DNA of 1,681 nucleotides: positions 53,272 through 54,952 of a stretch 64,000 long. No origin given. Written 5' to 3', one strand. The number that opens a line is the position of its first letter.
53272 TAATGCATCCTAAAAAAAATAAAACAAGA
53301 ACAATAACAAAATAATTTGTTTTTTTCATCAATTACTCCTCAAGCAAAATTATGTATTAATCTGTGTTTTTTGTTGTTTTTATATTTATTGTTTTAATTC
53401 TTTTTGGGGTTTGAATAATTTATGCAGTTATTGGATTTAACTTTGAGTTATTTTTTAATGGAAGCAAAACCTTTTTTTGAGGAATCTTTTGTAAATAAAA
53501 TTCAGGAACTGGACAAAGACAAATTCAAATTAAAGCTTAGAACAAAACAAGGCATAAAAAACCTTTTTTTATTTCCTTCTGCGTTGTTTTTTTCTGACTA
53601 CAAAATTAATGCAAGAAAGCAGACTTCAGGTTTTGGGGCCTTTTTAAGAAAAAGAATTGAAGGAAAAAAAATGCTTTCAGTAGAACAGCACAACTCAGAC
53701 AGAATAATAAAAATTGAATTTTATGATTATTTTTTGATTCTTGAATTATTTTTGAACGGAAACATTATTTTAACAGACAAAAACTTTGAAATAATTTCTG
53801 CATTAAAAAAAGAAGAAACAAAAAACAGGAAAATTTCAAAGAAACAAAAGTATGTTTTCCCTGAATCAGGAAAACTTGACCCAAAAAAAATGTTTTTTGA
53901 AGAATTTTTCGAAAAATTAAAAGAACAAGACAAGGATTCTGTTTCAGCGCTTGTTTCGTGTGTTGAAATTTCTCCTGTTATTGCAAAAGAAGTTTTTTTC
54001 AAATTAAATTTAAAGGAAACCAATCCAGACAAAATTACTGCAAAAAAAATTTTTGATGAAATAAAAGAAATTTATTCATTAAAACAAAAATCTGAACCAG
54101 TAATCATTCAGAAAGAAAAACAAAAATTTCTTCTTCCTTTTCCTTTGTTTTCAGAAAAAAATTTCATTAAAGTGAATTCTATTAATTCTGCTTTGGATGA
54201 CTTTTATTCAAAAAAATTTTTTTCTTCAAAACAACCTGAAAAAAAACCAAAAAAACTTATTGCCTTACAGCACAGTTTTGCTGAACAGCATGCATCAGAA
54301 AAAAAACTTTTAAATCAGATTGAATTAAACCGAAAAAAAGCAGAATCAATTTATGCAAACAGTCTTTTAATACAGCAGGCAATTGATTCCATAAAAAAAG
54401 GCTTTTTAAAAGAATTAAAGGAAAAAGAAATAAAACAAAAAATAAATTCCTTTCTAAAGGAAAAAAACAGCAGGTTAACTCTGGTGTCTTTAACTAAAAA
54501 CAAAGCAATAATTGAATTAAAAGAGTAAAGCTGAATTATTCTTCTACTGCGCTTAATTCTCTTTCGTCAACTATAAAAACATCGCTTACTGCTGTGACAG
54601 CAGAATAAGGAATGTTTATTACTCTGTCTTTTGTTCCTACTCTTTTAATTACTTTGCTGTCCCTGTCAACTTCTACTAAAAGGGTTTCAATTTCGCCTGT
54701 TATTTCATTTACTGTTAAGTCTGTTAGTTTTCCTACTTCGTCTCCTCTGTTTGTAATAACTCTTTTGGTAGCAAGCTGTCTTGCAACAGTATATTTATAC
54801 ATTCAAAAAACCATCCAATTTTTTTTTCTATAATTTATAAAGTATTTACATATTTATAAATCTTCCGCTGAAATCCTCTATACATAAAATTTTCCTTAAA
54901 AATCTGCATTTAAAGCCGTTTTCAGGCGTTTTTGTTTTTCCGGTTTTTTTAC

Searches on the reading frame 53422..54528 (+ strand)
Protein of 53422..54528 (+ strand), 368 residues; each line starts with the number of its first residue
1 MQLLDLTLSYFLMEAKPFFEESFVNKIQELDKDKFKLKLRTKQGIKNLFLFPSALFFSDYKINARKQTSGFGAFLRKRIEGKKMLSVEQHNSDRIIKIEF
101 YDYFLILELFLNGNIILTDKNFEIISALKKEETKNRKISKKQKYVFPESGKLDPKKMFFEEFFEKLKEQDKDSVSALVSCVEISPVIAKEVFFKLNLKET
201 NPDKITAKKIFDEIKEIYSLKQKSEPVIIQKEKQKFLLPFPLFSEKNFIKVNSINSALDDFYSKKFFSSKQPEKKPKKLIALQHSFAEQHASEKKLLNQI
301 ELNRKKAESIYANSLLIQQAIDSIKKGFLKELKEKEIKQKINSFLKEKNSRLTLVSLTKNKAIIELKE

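Call 30: search_protein_families(library=pfam, proteins=[window:53422-54528:+], max_evalue=0.001)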
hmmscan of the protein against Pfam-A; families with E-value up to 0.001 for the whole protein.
window:53422-54528:+ (368 aa): 1 family
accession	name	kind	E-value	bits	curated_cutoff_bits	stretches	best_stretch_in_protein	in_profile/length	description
PF05833.16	NFACT_N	-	1.9e-33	116.4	31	1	24-327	21-353/456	NFACT N-terminal and middle domains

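Call 63: search_protein_families(library=ncbifam, proteins=[window:53422-54528:+], max_evalue=0.00001)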
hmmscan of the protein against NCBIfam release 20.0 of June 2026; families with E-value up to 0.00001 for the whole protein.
window:53422-54528:+ (368 aa): 1 family
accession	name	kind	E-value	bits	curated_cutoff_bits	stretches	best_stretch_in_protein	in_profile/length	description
NF041120.1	RqcH_arch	equivalog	1.3e-49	169.5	400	1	10-366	7-374/645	ribosome rescue protein RqcH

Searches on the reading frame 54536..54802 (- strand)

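Call 69: search_protein_families(library=pfam, proteins=[window:54536-54802:-], max_evalue=0.01)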
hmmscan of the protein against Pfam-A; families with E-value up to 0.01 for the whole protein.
window:54536-54802:- (88 aa): 1 family
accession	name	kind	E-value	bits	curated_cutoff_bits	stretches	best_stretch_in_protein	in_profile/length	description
PF05239.21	PRC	-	5.9e-09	36.2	21.2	1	8-82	7-75/78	PRC-barrel domain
